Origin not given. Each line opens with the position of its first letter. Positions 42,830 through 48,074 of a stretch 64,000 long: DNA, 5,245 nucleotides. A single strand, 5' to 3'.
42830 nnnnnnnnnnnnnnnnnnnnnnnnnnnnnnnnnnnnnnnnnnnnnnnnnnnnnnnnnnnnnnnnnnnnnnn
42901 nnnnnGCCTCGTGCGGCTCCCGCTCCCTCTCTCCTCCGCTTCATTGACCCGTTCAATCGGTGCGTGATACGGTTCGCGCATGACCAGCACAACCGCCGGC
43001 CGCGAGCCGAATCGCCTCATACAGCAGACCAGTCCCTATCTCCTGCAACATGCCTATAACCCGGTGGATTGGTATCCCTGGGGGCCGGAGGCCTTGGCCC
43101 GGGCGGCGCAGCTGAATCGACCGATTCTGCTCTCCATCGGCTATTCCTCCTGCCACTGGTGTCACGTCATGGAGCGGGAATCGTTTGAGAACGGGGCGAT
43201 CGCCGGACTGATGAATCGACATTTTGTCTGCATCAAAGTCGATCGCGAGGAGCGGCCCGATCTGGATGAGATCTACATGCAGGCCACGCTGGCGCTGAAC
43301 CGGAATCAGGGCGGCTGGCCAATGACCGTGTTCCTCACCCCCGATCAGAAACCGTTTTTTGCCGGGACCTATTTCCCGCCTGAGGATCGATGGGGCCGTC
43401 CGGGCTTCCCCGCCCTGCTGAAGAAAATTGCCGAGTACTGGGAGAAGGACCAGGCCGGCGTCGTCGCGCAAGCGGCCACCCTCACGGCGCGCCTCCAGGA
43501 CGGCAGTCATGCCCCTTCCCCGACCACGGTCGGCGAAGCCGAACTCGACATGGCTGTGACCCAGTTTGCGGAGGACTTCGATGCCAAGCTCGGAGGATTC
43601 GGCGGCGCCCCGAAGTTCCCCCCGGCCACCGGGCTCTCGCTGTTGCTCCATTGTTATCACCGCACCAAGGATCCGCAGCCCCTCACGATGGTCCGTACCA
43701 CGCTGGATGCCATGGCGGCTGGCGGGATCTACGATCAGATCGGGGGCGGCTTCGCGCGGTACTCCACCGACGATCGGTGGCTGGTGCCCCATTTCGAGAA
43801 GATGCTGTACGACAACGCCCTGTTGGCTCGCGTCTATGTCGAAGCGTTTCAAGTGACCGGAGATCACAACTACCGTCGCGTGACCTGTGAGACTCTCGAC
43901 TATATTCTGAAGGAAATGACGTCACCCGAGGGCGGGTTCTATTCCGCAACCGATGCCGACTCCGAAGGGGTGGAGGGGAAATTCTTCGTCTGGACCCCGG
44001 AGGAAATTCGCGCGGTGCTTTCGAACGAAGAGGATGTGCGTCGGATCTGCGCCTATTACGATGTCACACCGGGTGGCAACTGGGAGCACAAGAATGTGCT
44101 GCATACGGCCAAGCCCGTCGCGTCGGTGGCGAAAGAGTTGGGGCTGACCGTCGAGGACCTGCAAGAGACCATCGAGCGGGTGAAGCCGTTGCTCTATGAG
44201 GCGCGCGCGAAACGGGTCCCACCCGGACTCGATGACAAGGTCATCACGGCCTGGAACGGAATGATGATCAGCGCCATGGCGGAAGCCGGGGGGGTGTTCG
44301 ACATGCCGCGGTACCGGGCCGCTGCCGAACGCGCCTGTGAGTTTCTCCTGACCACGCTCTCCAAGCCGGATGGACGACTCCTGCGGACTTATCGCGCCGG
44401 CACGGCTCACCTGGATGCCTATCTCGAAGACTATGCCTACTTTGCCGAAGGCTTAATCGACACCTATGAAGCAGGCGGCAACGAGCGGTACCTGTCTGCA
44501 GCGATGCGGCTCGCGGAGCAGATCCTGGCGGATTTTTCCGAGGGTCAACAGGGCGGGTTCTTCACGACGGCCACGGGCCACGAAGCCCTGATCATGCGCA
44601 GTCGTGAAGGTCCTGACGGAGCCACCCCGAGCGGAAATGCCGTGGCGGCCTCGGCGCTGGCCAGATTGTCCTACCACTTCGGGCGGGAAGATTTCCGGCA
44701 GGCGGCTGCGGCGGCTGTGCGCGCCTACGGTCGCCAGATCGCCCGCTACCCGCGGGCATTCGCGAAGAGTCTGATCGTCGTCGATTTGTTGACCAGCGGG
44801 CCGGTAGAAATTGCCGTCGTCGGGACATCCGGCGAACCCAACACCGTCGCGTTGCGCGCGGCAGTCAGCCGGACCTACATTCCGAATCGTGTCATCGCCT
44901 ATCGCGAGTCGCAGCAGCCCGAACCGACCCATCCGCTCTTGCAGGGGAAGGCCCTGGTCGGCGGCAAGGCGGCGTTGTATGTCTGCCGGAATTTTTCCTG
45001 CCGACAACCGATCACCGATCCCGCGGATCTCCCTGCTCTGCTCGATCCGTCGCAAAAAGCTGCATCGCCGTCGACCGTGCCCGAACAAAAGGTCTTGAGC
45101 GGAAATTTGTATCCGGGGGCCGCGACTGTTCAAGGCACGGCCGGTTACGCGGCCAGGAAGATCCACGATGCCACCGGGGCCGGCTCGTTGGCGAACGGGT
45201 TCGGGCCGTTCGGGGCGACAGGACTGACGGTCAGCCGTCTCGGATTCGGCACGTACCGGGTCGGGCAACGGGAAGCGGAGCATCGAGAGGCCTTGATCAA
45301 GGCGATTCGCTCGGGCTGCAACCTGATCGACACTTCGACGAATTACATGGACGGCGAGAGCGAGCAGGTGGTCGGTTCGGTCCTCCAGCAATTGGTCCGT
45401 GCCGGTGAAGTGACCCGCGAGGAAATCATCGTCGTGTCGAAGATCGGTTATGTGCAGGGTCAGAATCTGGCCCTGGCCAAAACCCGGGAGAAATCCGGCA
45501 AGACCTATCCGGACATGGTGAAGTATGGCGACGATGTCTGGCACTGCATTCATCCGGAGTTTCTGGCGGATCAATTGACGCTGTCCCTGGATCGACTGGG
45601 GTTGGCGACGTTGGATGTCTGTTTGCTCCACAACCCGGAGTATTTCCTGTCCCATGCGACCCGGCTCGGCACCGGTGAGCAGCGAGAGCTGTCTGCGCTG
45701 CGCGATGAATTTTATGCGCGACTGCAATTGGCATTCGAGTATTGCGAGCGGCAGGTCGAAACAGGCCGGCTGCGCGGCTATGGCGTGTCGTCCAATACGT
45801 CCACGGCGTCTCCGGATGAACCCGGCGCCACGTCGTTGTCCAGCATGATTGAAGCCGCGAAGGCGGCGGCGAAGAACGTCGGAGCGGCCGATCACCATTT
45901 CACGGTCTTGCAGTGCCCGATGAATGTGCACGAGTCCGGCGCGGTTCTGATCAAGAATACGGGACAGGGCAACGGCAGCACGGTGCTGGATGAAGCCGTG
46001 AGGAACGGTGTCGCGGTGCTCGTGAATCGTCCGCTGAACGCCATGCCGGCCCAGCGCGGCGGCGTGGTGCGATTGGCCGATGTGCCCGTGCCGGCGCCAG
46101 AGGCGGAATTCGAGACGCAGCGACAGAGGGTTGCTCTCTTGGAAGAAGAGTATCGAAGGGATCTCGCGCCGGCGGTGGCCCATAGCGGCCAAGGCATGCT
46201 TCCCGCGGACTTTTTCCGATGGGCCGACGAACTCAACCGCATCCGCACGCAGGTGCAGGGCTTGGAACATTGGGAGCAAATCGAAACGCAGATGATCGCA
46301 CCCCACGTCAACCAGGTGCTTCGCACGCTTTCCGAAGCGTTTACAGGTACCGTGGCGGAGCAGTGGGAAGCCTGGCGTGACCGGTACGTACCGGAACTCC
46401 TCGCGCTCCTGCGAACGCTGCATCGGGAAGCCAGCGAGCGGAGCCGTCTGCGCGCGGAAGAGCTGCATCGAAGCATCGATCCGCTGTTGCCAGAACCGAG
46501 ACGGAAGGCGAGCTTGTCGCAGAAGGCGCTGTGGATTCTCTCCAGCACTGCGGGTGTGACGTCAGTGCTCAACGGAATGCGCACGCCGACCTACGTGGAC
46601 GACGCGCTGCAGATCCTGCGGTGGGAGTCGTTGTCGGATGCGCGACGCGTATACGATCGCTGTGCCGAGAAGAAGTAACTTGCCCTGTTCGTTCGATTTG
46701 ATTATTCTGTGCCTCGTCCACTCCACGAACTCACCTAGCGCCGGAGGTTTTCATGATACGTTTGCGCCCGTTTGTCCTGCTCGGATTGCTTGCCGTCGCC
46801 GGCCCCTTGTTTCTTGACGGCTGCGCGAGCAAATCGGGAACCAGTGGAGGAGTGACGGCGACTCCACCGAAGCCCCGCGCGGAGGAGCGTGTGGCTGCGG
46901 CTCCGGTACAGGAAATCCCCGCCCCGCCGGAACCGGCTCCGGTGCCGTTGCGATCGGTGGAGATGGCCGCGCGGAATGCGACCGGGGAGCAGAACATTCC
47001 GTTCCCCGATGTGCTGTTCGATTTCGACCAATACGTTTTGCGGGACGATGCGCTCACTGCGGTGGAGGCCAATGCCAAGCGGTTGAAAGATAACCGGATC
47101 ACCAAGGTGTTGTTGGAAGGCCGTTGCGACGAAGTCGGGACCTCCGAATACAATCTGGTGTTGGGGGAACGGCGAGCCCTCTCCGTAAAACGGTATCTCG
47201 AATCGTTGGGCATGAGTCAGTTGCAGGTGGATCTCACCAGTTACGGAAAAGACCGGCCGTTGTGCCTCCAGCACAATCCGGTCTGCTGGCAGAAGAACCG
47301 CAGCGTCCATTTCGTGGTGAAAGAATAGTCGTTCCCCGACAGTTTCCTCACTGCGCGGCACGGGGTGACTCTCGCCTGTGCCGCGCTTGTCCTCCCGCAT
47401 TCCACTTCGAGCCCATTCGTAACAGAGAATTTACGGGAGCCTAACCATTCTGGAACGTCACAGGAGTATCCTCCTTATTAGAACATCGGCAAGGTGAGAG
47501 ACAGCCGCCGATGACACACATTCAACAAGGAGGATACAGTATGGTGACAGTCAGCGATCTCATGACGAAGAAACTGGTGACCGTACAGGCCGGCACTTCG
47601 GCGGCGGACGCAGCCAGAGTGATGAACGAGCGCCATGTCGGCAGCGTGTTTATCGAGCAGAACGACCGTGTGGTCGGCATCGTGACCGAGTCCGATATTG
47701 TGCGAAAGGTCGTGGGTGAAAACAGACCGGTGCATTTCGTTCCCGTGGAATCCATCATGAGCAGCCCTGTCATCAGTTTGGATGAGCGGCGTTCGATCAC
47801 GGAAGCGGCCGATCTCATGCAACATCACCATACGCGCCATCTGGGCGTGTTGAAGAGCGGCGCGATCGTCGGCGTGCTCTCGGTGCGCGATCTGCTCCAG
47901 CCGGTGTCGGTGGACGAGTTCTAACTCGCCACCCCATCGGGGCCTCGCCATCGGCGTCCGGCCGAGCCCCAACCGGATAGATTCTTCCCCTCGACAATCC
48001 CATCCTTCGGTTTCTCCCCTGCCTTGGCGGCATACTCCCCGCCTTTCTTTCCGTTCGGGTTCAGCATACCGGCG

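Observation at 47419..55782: An 11-bp-periodic Pho-box-like motif at five promoters outlines a local regulon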

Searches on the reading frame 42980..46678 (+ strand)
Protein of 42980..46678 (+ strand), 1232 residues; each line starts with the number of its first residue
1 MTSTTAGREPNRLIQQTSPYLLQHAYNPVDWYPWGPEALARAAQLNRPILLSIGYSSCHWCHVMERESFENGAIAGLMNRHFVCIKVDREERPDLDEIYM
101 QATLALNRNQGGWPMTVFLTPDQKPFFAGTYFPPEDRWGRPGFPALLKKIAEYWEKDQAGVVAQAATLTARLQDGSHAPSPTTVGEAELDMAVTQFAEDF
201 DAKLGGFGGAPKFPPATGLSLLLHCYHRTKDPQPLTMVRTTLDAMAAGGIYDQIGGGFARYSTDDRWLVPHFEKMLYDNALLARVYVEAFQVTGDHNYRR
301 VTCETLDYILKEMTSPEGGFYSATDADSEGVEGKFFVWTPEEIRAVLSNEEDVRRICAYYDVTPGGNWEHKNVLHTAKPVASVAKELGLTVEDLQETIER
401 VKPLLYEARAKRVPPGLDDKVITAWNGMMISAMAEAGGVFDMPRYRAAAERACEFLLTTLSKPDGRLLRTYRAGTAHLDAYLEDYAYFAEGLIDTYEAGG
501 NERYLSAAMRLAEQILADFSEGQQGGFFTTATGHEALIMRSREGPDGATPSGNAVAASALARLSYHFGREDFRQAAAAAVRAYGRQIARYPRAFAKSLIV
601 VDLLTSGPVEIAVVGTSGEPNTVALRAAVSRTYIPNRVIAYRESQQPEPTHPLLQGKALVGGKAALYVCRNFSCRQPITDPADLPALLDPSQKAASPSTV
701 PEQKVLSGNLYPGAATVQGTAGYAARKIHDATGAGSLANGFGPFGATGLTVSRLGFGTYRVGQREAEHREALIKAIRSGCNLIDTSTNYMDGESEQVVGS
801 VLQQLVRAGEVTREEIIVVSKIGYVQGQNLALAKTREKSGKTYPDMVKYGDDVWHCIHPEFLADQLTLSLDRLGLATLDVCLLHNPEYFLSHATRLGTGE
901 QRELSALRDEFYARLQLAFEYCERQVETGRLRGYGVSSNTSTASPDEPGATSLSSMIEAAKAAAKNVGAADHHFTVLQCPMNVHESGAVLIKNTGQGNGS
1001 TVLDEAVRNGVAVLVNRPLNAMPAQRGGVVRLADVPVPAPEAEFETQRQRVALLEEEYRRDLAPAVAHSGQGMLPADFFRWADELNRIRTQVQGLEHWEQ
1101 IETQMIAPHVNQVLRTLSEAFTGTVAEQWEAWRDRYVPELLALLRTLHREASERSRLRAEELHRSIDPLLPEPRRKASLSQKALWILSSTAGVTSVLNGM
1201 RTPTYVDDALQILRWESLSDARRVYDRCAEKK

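Call 27: search_protein_families(library=pfam, proteins=[window:42980-46678:+], max_evalue=0.01)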
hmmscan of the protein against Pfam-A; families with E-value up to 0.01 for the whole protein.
window:42980-46678:+ (1232 aa): 6 families
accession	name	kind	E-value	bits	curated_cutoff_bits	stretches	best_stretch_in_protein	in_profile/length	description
PF03190.21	Thioredox_DsbH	-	1.1e-74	250.3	27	1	11-172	2-162/163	Protein of unknown function, DUF255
PF00248.27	Aldo_ket_red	-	1.2e-17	64.4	24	1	753-940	1-142/291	Aldo/keto reductase family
PF13899.12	Thioredoxin_7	-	2.3e-10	40.9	27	1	30-121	1-83/83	Thioredoxin-like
PF07470.19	Glyco_hydro_88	-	1.5e-05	24.6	26.6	0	216-322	32-120/352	Glycosyl Hydrolase Family 88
PF06662.19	C5-epim_C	-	0.0014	18.6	23.3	0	280-325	32-75/188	D-glucuronyl C5-epimerase C-terminus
PF13098.12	Thioredoxin_2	-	0.0024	18.7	27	1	43-135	2-98/104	Thioredoxin-like domain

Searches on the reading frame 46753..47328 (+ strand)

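Call 5: search_protein_families(library=pfam, proteins=[window:46753-47328:+])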
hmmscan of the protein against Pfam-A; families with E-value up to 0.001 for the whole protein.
window:46753-47328:+ (191 aa): 1 family
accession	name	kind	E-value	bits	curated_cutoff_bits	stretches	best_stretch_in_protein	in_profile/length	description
PF00691.25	OmpA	-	2.4e-15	57.1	27.2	1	88-177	1-92/98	OmpA family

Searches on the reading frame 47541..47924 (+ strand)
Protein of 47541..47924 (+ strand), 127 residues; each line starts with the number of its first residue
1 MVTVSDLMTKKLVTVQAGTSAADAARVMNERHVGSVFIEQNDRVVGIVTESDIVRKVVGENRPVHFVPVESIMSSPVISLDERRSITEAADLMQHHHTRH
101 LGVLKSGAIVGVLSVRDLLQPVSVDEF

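Call 5: search_protein_families(library=pfam, proteins=[window:47541-47924:+])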
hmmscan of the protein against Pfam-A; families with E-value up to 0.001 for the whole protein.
window:47541-47924:+ (127 aa): 1 family
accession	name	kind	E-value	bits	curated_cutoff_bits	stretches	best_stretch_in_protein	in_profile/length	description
PF00571.33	CBS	-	9.2e-27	93.6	24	2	4-58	1-56/57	CBS domain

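Call 28: search_protein_families(library=ncbifam, proteins=[window:47541-47924:+], max_evalue=0.01)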
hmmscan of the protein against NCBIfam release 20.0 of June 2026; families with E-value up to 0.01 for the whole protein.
window:47541-47924:+ (127 aa): 24 families
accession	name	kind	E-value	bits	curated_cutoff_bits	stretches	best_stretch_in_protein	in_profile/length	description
NF041552.1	TF_PrdR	equivalog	5.6e-15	54.7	795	1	2-120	6-123/577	sigma-54 dependent transcriptional regulator PrdR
NF011447.0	PRK14869.2-3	equivalog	1e-11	44.1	522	1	1-62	67-129/540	putative manganese-dependent inorganic diphosphatase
TIGR00393.1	kpsF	subfamily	2.5e-11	43.7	203.7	1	2-113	155-267/268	KpsF/GutQ family sugar-phosphate isomerase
NF008141.0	PRK10892.1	equivalog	2.6e-10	40.1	505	2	3-56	272-325/328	arabinose-5-phosphate isomerase KdsD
NF011442.0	PRK14869.1-4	equivalog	6.1e-09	34.8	400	1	3-60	71-129/543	putative manganese-dependent inorganic diphosphatase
NF053704.1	TransRegCcpNBacil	equivalog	1e-08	34.8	260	1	3-105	76-179/208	transcriptional regulator CcpN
TIGR01302.1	IMP_dehydrog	equivalog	1e-08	34.5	481.5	1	3-56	144-199/450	IMP dehydrogenase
NF053603.1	HhpR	exception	2.5e-08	33.5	520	1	7-61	66-121/282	CBS domain-containing high hydrostatic pressure regulator HhpR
NF005869.0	PRK07807.1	equivalog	7e-08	31.9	549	1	3-119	90-201/479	GuaB1 family IMP dehydrogenase-related protein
NF011443.0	PRK14869.1-5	equivalog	7.1e-08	31.3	335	1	3-58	70-126/546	putative manganese-dependent inorganic diphosphatase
TIGR00400.1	mgtE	equivalog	2.4e-07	29.9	232.75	1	3-59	196-253/450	magnesium transporter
NF011440.0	PRK14869.1-2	equivalog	7.5e-07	28.1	746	1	2-61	67-127/541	putative manganese-dependent inorganic diphosphatase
TIGR01303.1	IMP_DH_rel_1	equivalog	8.7e-07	28.2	562.75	1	4-116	90-196/475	GuaB1 family IMP dehydrogenase-related protein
NF052358.1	GMPRedGuaB1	equivalog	9.8e-07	28.3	675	1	5-119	92-201/479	GMP reductase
TIGR01137.1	cysta_beta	equivalog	1.1e-06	27.7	510.25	1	2-120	338-454/457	cystathionine beta-synthase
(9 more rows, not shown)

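Call 48: find_related_loci(query=window:47541-47924:+, collection=genome_contigs, flank=1500)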
Query window:47541-47924:+ (127 aa) in genome_contigs; peptide patterns used: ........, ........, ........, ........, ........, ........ (x = any residue, [..] = any of these).
276 stretches matched a pattern; 37 encode a relative of the query (tblastn E <= 1e-3); 37 distinct loci.
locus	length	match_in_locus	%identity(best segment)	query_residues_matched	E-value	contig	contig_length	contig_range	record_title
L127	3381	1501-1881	98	1-127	3e-79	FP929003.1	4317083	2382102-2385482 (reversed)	Candidatus Nitrospira defluvii chromosome, complete genome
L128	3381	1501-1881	98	1-127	8e-79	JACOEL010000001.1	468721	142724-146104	MAG: Nitrospira sp. isolate S2bin.17 NODE_15_length_468721_cov_52.323456, whole genome shotgun sequence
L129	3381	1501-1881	98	1-127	7e-79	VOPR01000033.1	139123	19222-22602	MAG: Nitrospira sp. isolate MAG_246 c_000000002801, whole genome shotgun sequence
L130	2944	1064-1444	96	1-127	4e-78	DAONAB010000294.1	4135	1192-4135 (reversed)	MAG TPA_asm: Nitrospira sp. isolate AMR_MDS_3984 NODE_20397_length_4135_cov_4.810049, whole genome shotgun sequence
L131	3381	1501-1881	95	1-127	5e-77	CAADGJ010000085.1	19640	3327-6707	uncultured Nitrosospira sp. isolate NOB2.fa.gz genome assembly, contig: k127_467903, whole genome shotgun sequence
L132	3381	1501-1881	94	1-127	1e-76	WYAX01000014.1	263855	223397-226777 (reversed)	MAG: Nitrospira defluvii isolate NOB1 k127_123492, whole genome shotgun sequence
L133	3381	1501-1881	94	1-127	2e-76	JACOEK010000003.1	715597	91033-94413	MAG: Nitrospira sp. isolate S2bin.16 NODE_8_length_715597_cov_27.748885, whole genome shotgun sequence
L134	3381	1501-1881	98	1-127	4e-79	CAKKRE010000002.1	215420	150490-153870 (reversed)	Nitrospiraceae bacterium isolate Hainich-H41-bin274-1 genome assembly, contig: H41-bin274_1_Hain_H41_02um_R3_20_length_2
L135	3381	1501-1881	94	1-127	6e-76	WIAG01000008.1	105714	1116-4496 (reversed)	MAG: Nitrospira sp. CR1.2 NODE_168_length_105714_cov_20.0836, whole genome shotgun sequence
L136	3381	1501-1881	94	1-127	2e-75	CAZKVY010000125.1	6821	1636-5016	MAG TPA_asm: uncultured Nitrospira sp. isolate SRP302895_co1_303 genome assembly, contig: NODE_23286_length_6821_cov_32.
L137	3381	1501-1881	92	1-127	2e-75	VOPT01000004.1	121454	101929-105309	MAG: Nitrospira sp. isolate MAG_266 c_000000003616, whole genome shotgun sequence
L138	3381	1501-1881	92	1-127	5e-74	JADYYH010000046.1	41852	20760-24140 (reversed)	MAG: Nitrospira sp. isolate SJ521 c_000000414197, whole genome shotgun sequence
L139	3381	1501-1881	92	1-127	9e-74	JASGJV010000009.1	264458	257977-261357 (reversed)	MAG: Nitrospira sp. isolate 5N512 JMF-2111-06-0005.ont.bin.512_8, whole genome shotgun sequence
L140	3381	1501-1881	89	1-127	3e-73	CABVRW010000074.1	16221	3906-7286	MAG: uncultured Nitrospira sp. isolate Nitrospira sp. RBC048 genome assembly, contig: MAG048_74, whole genome shotgun se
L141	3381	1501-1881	90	1-127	3e-73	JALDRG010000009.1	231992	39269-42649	MAG: Nitrospira sp. isolate RBC_NOB1 BC3.59.fa-9, whole genome shotgun sequence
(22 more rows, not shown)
